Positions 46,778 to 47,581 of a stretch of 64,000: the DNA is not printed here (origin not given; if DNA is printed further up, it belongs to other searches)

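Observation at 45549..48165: Foreign-looking three-gene operon: ABC-type AAA ATPase + PIN nuclease + RNA ligase (candidate uncharacterised nuclease-and-repair conflict system)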

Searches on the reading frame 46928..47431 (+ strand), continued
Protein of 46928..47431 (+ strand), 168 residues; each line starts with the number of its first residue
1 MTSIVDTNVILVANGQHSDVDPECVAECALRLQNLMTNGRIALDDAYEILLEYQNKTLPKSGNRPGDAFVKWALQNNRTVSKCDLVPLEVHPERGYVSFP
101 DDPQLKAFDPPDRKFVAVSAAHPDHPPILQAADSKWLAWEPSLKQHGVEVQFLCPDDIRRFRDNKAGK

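Call 71: get_annotated_region(hit=H9, flank=6000)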
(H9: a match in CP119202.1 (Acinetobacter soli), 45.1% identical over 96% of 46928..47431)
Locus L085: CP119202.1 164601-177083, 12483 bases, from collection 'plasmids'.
description: Acinetobacter soli strain AS843 plasmid pAS843-2, complete sequence
organism: Acinetobacter soli (NCBI taxid 487316)
taxonomy: Bacteria; Pseudomonadota; Gammaproteobacteria; Moraxellales; Moraxellaceae; Acinetobacter; Acinetobacter soli
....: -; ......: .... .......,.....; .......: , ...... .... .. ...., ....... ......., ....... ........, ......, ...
typing (MOB-suite, as given by PLSDB): mobilizable; replicon rep_cluster_639; relaxase MOBP
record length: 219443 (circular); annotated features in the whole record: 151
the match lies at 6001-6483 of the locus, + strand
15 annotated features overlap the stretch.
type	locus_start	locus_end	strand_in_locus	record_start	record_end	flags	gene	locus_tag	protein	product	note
CDS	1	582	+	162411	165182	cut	-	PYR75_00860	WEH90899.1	helicase-related protein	-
CDS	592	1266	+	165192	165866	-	-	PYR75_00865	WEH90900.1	hypothetical protein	-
CDS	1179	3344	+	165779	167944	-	-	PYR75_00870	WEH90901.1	N-6 DNA methylase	-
CDS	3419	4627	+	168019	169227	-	-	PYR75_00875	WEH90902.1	hypothetical protein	-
CDS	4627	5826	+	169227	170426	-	-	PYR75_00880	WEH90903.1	AAA family ATPase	-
CDS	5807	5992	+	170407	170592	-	-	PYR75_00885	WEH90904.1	DUF3696 domain-containing protein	-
CDS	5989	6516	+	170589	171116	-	-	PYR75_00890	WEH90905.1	hypothetical protein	-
CDS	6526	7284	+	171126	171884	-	-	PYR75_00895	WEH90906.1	HNH endonuclease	-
CDS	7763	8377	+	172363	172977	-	-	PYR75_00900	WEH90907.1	hypothetical protein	-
CDS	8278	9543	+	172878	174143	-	-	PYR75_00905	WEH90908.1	hypothetical protein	-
CDS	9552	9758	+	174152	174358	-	-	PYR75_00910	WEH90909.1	hypothetical protein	-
CDS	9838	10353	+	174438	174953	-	-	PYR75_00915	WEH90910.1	hypothetical protein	-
CDS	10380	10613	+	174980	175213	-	-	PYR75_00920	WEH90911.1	hypothetical protein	-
CDS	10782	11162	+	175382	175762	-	-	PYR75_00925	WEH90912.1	hypothetical protein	-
CDS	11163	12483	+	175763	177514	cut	-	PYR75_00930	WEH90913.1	AAA domain-containing protein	-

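Call 74: search_protein_families(library=pfam, alignment_id=A1, max_evalue=10)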
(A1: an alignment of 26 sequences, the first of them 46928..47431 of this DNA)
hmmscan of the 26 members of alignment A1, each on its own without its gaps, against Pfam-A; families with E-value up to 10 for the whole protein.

A. member 1, window:46928-47431:+ (168 aa): 0 families

B. families by the number of members that match (of 26 scanned): 3 families
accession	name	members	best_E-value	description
PF13470.12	PIN_3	3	0.11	PIN domain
PF02981.21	FokI_D1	1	0.087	FokI, recognition domain, subdomain 1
PF20237.3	DUF6594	1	0.18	Family of unknown function (DUF6594)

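Call 79: find_related_loci(query=A7, collection=metagenome_contigs, flank=5000)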
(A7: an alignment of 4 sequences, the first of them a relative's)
Query A7 (175 aa) in metagenome_contigs; peptide patterns used: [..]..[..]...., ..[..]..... (x = any residue, [..] = any of these).
552 stretches matched a pattern; 481 encode a relative of the query (tblastn E <= 1e-3); the best 80 are kept; 80 distinct loci.
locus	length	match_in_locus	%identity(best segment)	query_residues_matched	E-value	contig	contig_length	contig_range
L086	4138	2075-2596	98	1-174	6e-117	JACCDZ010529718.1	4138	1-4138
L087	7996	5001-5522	83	1-174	3e-99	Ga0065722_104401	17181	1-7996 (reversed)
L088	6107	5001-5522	82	1-174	4e-98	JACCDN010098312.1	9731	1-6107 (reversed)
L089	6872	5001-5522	79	1-174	3e-95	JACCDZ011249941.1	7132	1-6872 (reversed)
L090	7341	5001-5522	78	1-174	3e-94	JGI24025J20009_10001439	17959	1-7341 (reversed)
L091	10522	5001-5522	77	1-174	5e-93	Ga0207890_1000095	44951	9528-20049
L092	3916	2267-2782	62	4-174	5e-73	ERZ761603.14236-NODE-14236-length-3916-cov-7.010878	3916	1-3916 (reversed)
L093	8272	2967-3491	64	1-174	2e-72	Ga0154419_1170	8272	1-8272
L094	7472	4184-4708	61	1-174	3e-72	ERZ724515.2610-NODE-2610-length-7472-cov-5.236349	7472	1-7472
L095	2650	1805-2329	61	1-174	1e-72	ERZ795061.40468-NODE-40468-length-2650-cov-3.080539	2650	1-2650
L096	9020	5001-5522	63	1-174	1e-71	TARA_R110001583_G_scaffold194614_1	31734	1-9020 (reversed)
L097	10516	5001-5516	63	4-174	2e-71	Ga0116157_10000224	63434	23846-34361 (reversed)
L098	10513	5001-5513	61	5-174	6e-71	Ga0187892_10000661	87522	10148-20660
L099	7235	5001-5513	59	5-174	3e-70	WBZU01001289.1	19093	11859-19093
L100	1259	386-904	61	1-172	1e-74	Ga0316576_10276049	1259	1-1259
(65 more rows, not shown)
